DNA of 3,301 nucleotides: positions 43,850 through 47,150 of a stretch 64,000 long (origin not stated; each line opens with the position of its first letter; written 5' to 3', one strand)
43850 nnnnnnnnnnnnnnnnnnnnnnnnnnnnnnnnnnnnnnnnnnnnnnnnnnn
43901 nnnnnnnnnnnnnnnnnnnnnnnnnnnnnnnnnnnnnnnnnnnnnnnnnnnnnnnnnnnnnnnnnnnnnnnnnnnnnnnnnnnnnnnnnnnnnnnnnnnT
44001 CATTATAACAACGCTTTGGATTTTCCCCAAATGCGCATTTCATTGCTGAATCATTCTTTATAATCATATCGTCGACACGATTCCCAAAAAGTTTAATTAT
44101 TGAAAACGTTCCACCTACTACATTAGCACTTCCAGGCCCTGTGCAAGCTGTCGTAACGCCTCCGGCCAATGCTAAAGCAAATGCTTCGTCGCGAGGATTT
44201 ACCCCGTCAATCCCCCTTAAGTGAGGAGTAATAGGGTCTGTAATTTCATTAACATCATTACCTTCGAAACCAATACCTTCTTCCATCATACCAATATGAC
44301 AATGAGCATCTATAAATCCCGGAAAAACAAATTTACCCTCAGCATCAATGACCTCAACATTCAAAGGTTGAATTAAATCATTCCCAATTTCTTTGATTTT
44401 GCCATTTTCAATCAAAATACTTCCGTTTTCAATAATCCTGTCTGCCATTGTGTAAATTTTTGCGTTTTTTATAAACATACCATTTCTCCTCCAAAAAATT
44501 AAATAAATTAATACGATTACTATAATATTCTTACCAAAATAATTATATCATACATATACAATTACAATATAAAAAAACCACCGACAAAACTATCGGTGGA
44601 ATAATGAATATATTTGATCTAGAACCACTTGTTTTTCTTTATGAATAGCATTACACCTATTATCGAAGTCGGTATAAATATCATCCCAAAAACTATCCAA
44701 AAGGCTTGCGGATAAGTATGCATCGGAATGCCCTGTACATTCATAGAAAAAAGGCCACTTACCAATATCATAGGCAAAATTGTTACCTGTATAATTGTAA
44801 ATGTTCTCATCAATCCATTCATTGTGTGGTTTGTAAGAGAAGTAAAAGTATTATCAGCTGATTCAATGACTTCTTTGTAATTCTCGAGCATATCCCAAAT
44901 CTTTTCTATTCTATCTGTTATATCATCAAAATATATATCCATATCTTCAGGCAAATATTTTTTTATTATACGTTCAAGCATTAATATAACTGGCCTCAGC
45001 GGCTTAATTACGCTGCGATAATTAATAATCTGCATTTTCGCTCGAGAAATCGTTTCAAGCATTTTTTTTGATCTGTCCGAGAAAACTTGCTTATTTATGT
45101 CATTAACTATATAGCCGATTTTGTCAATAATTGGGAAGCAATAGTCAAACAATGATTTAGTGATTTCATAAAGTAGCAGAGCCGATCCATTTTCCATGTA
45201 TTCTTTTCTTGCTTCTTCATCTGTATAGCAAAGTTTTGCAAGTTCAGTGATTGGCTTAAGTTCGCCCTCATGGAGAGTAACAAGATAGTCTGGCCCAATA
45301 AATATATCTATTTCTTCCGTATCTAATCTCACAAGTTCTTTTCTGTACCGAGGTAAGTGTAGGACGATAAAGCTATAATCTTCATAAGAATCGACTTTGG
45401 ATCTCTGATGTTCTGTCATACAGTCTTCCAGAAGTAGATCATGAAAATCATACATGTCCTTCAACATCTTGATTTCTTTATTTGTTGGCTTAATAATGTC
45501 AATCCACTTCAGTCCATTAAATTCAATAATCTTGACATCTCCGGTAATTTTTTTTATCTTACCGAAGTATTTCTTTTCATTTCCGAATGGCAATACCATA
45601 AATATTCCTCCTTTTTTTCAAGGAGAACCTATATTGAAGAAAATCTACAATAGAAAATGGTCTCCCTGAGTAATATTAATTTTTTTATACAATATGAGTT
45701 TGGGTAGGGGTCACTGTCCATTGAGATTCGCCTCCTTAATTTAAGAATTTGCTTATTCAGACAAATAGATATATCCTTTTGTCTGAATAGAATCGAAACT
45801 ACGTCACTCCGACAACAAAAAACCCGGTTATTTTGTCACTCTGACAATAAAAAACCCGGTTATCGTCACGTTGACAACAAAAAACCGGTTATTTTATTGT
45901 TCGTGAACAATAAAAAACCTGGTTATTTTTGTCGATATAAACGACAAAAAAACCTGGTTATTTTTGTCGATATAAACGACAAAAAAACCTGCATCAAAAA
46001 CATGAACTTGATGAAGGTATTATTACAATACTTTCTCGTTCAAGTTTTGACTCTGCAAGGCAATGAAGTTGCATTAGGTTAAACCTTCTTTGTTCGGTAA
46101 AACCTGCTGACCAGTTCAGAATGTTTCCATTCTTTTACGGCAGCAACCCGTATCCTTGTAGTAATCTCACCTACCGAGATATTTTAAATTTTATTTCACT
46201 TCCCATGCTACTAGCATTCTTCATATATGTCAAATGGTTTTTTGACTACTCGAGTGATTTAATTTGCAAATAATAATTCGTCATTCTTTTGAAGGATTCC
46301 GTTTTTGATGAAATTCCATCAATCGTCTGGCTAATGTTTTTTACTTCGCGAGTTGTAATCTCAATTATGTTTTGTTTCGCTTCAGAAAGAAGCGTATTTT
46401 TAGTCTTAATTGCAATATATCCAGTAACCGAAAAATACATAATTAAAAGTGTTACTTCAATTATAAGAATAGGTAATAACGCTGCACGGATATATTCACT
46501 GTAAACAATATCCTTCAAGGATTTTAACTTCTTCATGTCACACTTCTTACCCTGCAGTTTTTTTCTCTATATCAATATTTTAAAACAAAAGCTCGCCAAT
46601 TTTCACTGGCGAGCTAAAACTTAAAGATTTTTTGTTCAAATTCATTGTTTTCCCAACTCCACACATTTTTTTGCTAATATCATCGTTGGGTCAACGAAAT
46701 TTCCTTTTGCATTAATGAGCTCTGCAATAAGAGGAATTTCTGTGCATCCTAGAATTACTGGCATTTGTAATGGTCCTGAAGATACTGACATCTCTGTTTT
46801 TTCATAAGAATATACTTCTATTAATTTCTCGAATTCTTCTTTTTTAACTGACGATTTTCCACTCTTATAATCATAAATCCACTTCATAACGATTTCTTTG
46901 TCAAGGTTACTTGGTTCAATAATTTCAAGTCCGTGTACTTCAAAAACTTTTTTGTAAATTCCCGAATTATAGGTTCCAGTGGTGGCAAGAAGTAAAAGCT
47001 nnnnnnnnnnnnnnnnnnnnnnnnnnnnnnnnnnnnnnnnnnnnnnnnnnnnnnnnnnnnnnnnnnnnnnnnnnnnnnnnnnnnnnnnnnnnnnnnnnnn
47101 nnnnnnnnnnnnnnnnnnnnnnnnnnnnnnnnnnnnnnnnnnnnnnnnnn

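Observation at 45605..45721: MgtL-like Asp/Pro-rich leader ORF coupled to mutually exclusive helices around the corA Shine-Dalgarno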

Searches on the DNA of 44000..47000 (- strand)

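Call 3: search_rna_families(source=window, start=44000, end=47000, threshold=evalue, max_evalue=1, show_alignments=3)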
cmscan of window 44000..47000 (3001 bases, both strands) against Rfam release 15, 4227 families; matches with E-value up to 1: 5.
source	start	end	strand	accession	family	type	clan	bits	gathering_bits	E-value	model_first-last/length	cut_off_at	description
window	46028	46185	-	RF00380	Magnesium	Cis-reg; riboswitch;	-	112.3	44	1.4e-25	1-169/169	no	M-box riboswitch aptamer (ykoK leader)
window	44570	44640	-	RF02846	Ref84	Gene; antisense;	-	30.1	52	0.4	1-87/87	no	Enterococcus sRNA 84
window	46568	46679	-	RF02845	Ref1C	Gene; sRNA;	-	26.1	90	0.68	1-131/131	no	Enterococcus sRNA 1C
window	45899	45972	-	RF04295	mir-329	Gene; miRNA;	CL00149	24.9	76.8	0.028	1-80/80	no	mir-329 microRNA precursor family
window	45869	45943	-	RF01061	mir-548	Gene; miRNA;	-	22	90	0.6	1-84/84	no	mir-548 microRNA precursor family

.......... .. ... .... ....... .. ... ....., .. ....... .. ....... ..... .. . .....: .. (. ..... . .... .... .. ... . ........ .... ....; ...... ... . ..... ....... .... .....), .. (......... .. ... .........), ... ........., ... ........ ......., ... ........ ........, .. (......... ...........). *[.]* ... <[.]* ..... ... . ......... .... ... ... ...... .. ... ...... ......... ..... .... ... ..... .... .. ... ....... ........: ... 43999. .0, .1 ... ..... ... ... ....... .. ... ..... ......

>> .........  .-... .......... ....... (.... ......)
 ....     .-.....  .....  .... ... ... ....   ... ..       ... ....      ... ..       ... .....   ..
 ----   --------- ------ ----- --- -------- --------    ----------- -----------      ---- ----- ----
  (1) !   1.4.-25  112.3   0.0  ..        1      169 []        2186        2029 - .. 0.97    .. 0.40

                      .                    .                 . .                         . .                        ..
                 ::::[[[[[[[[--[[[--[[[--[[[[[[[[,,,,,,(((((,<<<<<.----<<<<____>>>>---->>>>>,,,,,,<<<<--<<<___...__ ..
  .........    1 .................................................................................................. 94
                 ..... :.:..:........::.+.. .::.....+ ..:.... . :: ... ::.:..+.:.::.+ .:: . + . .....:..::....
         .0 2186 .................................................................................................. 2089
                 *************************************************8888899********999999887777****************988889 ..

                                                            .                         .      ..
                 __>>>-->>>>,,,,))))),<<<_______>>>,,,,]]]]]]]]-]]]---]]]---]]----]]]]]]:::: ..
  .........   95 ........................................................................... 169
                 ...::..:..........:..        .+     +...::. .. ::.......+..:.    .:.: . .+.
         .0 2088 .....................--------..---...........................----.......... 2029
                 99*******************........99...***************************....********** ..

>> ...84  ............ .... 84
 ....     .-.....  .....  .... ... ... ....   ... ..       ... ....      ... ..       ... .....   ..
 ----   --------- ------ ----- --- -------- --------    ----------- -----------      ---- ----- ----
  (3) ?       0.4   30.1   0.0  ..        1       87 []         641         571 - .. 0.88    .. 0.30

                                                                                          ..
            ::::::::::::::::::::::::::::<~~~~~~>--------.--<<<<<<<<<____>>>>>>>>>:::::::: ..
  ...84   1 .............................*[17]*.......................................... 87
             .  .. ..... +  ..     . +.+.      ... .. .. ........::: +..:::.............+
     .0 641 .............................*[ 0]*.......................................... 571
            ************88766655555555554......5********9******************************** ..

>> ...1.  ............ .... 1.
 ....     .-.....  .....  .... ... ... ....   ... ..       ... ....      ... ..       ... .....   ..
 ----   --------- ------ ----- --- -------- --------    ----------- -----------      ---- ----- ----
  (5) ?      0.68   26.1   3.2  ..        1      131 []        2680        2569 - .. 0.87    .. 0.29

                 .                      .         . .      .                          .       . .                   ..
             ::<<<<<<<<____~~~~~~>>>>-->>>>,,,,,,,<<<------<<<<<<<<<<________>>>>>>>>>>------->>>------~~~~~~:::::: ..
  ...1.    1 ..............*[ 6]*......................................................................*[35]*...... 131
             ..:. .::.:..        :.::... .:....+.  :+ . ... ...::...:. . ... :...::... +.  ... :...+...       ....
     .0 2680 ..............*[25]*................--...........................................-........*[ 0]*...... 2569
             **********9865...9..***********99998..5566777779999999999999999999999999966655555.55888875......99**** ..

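Call 12: search_rna_families(sources=[L001, L002, L003, L004, L005, L006, L007, L008, L009, L010, L012, L013, L014, L015, L016, L017, L018], threshold=gathering)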
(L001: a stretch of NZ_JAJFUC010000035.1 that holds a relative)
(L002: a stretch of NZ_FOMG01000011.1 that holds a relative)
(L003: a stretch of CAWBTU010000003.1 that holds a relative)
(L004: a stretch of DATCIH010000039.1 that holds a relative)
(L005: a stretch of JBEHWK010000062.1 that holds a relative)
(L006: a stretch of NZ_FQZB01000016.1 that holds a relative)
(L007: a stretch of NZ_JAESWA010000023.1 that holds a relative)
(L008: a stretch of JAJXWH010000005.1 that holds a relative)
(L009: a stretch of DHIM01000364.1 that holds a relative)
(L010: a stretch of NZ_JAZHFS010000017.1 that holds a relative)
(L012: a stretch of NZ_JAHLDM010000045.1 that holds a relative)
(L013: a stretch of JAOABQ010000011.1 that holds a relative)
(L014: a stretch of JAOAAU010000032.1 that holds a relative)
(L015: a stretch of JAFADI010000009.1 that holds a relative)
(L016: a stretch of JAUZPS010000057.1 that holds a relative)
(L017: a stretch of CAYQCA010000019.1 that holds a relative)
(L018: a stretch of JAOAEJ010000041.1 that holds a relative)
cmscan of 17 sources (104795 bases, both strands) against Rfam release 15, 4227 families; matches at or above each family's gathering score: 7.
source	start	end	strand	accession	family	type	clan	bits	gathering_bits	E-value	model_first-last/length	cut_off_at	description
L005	2526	2690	+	RF00380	Magnesium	Cis-reg; riboswitch;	-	149.4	44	8.7e-34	1-169/169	no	M-box riboswitch aptamer (ykoK leader)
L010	2566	2755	+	RF00380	Magnesium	Cis-reg; riboswitch;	-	144.2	44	2e-32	1-169/169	no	M-box riboswitch aptamer (ykoK leader)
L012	2566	2755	+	RF00380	Magnesium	Cis-reg; riboswitch;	-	143.8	44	2.5e-32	1-169/169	no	M-box riboswitch aptamer (ykoK leader)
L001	1965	2121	+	RF00380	Magnesium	Cis-reg; riboswitch;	-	100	44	8.2e-21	1-169/169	no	M-box riboswitch aptamer (ykoK leader)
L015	158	239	+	RF02937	Clostridiales-2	Gene; sRNA;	-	71.4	58.6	4.6e-15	1-82/82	no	Clostridiales-2 RNA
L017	5635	5707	-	RF00005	tRNA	Gene; tRNA;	CL00001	60.1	29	2.6e-10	1-71/71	no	tRNA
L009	1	124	+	RF00380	Magnesium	Cis-reg; riboswitch;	-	58.3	44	7.8e-10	66-169/169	5'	M-box riboswitch aptamer (ykoK leader)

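Call 13: search_rna_families(sources=[L019, L020, L021, L022, L023, L024, L025, L026, L027, L028, L029, L030, L031, L032, L040], threshold=gathering)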
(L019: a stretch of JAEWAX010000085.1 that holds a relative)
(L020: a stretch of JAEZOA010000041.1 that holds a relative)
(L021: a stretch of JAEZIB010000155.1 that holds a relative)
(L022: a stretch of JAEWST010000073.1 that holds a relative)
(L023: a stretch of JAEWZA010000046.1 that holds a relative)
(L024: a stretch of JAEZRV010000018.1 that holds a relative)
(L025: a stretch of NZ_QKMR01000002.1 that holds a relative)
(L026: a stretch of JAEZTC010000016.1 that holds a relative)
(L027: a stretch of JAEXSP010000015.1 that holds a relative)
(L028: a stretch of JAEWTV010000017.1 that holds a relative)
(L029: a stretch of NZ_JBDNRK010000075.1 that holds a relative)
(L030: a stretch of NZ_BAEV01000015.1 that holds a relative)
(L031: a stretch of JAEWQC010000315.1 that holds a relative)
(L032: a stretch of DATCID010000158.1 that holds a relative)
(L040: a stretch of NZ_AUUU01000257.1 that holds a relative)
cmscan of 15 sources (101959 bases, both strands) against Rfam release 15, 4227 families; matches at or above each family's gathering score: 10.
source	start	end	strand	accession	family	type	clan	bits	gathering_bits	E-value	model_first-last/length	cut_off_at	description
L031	2323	2491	+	RF00380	Magnesium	Cis-reg; riboswitch;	-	143.4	44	3.2e-32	1-169/169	no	M-box riboswitch aptamer (ykoK leader)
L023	4934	5007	+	RF00005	tRNA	Gene; tRNA;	CL00001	66.8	29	3.7e-12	1-71/71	no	tRNA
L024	5112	5185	+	RF00005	tRNA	Gene; tRNA;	CL00001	66.8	29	3.7e-12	1-71/71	no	tRNA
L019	4902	4974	+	RF00005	tRNA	Gene; tRNA;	CL00001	62.1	29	7.3e-11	1-71/71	no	tRNA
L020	5008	5080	-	RF00005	tRNA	Gene; tRNA;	CL00001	60.1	29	2.6e-10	1-71/71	no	tRNA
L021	5132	5204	+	RF00005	tRNA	Gene; tRNA;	CL00001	60.1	29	2.6e-10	1-71/71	no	tRNA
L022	5036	5108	+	RF00005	tRNA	Gene; tRNA;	CL00001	60.1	29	2.6e-10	1-71/71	no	tRNA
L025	4929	5001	+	RF00005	tRNA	Gene; tRNA;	CL00001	60.1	29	2.6e-10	1-71/71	no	tRNA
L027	2713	2784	-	RF00005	tRNA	Gene; tRNA;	CL00001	59.2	29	4.7e-10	1-71/71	no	tRNA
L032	6212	6284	+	RF00005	tRNA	Gene; tRNA;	CL00001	58.8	29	6.2e-10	1-71/71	no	tRNA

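Call 37: build_rna_model(alignment_id=A4, structure=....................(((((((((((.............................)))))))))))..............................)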
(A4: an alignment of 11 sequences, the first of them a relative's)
Model R1 built from alignment A4 (11 sequences, 101 columns); structure: as given.
model positions 96; base pairs 11; branch points 0; effective number of sequences 1.42; information 0.595 bits per position. Calibrated on 0.2 Mb of random sequence (short: E-values are rough).
structure used (alignment columns):
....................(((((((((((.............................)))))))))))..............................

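Call 38: search_with_rna_model(model_id=R1, sources=[window, L001, L002, L003, L004, L005, L006, L007, L008, L009, L010, L012, L013, L014, L015, L016, L017, L018, L019, L020, L021, L022, L023, L024, L025, L026, L027, L028, L029, L030, L031, L032, L040, L043, L045, L046, L047, L049, L050, L051, L052, L053, L056, L057, L058, L059], max_evalue=1, make_alignment=true)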
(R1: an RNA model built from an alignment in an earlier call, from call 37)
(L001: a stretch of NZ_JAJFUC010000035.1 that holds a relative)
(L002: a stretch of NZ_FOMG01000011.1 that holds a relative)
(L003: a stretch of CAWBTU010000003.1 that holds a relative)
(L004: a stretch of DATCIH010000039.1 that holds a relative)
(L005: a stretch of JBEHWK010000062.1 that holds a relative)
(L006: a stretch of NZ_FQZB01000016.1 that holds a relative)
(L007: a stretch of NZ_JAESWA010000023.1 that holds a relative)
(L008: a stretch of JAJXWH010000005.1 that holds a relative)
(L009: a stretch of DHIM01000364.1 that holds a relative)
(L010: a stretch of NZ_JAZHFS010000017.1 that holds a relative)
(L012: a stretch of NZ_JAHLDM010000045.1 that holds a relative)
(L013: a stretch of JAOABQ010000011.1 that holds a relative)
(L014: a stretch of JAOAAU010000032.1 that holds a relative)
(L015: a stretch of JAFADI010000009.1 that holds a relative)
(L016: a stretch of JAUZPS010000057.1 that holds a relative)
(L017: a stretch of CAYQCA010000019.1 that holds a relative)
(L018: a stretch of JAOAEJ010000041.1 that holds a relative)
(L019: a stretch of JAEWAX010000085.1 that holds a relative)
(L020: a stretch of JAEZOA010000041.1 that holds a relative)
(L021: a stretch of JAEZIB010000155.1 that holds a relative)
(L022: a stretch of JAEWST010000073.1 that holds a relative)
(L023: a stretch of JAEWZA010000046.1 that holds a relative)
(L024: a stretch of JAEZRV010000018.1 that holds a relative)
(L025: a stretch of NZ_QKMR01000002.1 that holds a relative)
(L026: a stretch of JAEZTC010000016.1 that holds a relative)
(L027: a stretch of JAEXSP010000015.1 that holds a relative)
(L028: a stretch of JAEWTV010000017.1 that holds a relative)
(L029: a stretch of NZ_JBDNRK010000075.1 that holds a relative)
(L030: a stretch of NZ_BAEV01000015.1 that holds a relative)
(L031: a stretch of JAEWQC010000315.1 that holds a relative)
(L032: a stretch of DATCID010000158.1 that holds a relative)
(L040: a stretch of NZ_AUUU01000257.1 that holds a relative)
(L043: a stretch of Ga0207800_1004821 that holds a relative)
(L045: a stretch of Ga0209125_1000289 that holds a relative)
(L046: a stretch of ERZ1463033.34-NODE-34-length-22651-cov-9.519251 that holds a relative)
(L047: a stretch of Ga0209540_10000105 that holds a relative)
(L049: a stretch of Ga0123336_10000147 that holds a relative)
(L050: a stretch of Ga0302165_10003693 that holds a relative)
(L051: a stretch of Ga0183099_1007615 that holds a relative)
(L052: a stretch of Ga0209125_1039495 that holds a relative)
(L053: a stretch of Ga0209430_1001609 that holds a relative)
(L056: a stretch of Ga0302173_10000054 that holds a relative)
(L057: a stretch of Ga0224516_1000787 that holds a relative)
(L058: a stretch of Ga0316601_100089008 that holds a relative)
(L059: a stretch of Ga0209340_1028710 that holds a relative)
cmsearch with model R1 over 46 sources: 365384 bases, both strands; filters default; matches with E-value up to 1: 38.
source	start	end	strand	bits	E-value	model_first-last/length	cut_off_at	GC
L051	3578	3673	-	112.2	2e-23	1-96/96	no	0.28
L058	1883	1980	-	109.2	1.1e-22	1-96/96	no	0.26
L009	270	365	+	107.3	3.2e-22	1-96/96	no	0.21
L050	890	985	-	106.9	3.9e-22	1-96/96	no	0.26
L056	4112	4207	+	106.5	5.1e-22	1-96/96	no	0.24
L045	1369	1465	-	105.1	1.1e-21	1-96/96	no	0.23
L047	7123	7218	-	104.5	1.6e-21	1-96/96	no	0.24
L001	2906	3000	+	104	2.1e-21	1-96/96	no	0.24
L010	2902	2997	+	102.3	5.5e-21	1-96/96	no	0.26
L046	3964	4059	+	102.3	5.5e-21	1-96/96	no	0.26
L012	2902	2997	+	102.2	5.9e-21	1-96/96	no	0.25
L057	1850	1944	-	102.1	6.3e-21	1-96/96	no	0.26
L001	672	766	+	96.9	1.2e-19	1-96/96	no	0.26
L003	2903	2997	+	93.4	8.9e-19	1-96/96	no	0.31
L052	1497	1593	+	89.2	9.8e-18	1-96/96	no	0.25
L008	2901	2997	+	74.1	5.7e-14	1-96/96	no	0.26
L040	2901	2997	+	71.5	2.4e-13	1-96/96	no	0.27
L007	2904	2997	+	45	9.5e-07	1-96/96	no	0.31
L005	2798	2877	+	31.8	0.0018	1-96/96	no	0.29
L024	2902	3003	+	30.5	0.0038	1-96/96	no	0.36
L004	2960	3000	+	30.1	0.0048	1-96/96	no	0.27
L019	2908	3003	+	28.9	0.0092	1-96/96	no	0.33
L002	2950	2997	+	28.8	0.01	1-96/96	no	0.23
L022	2900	3003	+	27.7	0.019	1-96/96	no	0.36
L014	2905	3003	+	26.8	0.032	1-96/96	no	0.43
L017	2338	2435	+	26.4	0.038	1-96/96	no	0.36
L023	2823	2921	+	25.8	0.054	1-96/96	no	0.36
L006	2947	2994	+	25.8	0.056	1-96/96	no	0.25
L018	714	810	+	24.7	0.1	1-96/96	no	0.38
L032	2910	3003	+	23.8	0.17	1-96/96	no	0.36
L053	5594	5687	-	23.8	0.17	1-96/96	no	0.36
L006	5324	5374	-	23.2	0.24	1-96/96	no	0.22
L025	2899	3003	+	23.1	0.25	1-96/96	no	0.36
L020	1670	1763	+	22.2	0.43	1-96/96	no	0.35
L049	953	1048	+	22.2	0.44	1-96/96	no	0.35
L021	2905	3003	+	21.4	0.68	1-96/96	no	0.39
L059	1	24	-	21.3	0.7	1-24/96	3'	0.25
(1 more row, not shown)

Alignment A5: 38 matches aligned to the model, 143 columns, each read 5' to 3' on its own strand. Consensus structure (alignment columns), stored with it:
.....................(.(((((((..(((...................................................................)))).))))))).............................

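Call 41: search_with_rna_model(model_id=R1, sources=[window, L001, L003, L007, L008, L009, L010, L013, L014, L015, L017, L018, L019, L020, L021, L022, L024, L025, L032, L040, L043, L045, L047, L049, L050, L051, L052, L056, L057, L058], max_evalue=10, make_alignment=true)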
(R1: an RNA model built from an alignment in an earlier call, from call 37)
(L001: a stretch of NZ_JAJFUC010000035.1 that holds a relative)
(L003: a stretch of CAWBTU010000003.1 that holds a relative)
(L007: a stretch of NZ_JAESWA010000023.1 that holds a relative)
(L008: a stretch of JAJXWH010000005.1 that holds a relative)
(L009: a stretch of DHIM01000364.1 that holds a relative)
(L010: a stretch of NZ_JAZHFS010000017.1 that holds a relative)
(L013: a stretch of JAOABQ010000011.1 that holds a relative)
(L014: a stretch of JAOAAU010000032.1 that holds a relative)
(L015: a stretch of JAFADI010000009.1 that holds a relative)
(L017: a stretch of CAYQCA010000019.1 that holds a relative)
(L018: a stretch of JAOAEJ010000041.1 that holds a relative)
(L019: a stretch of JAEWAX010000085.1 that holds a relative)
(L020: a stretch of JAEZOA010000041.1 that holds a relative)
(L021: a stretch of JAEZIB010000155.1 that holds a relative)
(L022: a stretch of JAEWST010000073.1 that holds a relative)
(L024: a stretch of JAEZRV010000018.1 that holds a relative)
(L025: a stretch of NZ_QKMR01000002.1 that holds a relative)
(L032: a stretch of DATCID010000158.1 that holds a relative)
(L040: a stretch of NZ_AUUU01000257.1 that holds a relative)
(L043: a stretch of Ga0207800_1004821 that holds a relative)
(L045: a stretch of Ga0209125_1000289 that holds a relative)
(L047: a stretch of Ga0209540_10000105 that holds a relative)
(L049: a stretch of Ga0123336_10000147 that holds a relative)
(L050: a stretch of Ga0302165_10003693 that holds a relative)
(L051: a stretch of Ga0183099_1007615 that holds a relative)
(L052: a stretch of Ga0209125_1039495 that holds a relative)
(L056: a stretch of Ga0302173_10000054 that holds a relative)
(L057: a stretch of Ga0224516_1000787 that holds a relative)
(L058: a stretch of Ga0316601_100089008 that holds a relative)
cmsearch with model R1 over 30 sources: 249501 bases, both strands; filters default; matches with E-value up to 10: 36.
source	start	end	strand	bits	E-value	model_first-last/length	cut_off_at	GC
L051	3578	3673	-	112.2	1.3e-23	1-96/96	no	0.28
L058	1883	1980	-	109.2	7.4e-23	1-96/96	no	0.26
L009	270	365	+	107.3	2.2e-22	1-96/96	no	0.21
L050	890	985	-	106.9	2.7e-22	1-96/96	no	0.26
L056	4112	4207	+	106.5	3.5e-22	1-96/96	no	0.24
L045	1369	1465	-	105.1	7.6e-22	1-96/96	no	0.23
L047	7123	7218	-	104.5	1.1e-21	1-96/96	no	0.24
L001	2906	3000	+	104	1.4e-21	1-96/96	no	0.24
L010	2902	2997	+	102.3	3.7e-21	1-96/96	no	0.26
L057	1850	1944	-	102.1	4.3e-21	1-96/96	no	0.26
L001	672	766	+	96.9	8.5e-20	1-96/96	no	0.26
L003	2903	2997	+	93.4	6.1e-19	1-96/96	no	0.31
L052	1497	1593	+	89.2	6.7e-18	1-96/96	no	0.25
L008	2901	2997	+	74.1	3.9e-14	1-96/96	no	0.26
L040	2901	2997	+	71.5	1.7e-13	1-96/96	no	0.27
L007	2904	2997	+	45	6.5e-07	1-96/96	no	0.31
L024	2902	3003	+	30.5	0.0026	1-96/96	no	0.36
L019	2908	3003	+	28.9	0.0063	1-96/96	no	0.33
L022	2900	3003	+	27.7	0.013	1-96/96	no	0.36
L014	2905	3003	+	26.8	0.022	1-96/96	no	0.43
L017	2338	2435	+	26.4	0.026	1-96/96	no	0.36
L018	714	810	+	24.7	0.069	1-96/96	no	0.38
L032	2910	3003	+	23.8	0.11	1-96/96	no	0.36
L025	2899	3003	+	23.1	0.17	1-96/96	no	0.36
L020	1670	1763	+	22.2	0.29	1-96/96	no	0.35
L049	953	1048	+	22.2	0.3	1-96/96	no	0.35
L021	2905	3003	+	21.4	0.46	1-96/96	no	0.39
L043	520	625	+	20.2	0.9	1-96/96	no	0.4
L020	1464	1518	+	18.5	2.5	1-96/96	no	0.29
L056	7156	7264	+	18.4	2.6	1-96/96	no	0.3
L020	4681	4735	+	18.1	3.1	1-96/96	no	0.25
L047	5168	5241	+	17.5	4.3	1-96/96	no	0.32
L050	4727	4812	-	17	5.7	1-96/96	no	0.23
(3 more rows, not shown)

Alignment A6: 36 matches aligned to the model, 155 columns, each read 5' to 3' on its own strand. Consensus structure (alignment columns), stored with it:
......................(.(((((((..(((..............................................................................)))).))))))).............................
